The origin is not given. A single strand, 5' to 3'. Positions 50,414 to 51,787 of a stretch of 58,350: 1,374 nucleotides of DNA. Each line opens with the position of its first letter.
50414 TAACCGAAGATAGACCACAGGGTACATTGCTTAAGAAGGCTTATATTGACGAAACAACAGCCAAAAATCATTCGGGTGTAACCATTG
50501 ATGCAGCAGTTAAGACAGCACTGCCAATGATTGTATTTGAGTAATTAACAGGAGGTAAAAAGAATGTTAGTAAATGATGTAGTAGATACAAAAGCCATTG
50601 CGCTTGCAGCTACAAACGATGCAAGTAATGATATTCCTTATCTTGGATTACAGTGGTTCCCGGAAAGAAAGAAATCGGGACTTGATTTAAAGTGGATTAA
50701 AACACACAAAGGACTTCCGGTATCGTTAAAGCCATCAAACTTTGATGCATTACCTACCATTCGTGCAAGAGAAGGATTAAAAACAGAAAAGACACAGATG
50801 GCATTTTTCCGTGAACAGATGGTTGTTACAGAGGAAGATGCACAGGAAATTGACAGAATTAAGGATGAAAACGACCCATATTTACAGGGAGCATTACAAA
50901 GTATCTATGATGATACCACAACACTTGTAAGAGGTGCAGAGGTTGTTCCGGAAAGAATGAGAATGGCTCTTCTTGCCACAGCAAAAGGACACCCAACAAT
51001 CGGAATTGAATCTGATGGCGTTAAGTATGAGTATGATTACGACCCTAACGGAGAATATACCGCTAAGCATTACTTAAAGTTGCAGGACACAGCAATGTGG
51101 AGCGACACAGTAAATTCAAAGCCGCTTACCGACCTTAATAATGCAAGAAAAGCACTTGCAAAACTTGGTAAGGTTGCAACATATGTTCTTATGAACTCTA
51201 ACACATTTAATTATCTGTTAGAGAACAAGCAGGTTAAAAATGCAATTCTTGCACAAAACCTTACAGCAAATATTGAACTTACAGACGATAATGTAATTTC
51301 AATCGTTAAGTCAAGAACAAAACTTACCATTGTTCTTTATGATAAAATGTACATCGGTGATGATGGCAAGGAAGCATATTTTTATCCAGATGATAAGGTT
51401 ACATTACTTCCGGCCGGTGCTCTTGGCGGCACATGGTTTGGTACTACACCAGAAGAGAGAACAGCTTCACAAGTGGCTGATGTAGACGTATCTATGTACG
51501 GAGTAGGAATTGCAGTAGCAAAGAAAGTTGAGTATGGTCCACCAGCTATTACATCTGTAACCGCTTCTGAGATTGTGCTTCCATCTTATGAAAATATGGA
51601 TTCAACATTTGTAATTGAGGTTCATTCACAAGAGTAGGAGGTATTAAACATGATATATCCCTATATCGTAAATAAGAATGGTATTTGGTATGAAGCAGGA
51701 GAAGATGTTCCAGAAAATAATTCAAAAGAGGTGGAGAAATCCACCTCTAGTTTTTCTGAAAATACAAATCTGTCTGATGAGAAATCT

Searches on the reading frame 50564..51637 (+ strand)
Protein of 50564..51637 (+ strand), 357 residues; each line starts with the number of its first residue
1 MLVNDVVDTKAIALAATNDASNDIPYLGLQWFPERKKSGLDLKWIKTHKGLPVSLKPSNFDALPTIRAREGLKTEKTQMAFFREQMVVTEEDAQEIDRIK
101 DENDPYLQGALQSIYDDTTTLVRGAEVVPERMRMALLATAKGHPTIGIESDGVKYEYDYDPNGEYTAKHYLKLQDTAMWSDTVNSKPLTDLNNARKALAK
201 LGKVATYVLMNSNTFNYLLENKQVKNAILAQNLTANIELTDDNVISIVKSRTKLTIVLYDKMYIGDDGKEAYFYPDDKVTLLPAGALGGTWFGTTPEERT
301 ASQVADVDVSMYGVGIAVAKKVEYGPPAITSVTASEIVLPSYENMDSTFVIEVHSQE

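Call 16: search_protein_families(library=phrogs, proteins=[window:50564-51637:+], max_evalue=0.00001)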
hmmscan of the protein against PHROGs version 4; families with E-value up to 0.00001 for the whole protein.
window:50564-51637:+ (357 aa): 1 family
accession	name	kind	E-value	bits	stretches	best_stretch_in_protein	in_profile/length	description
phrog_29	-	head and packaging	1.1e-52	180.7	1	6-355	28-360/439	major head protein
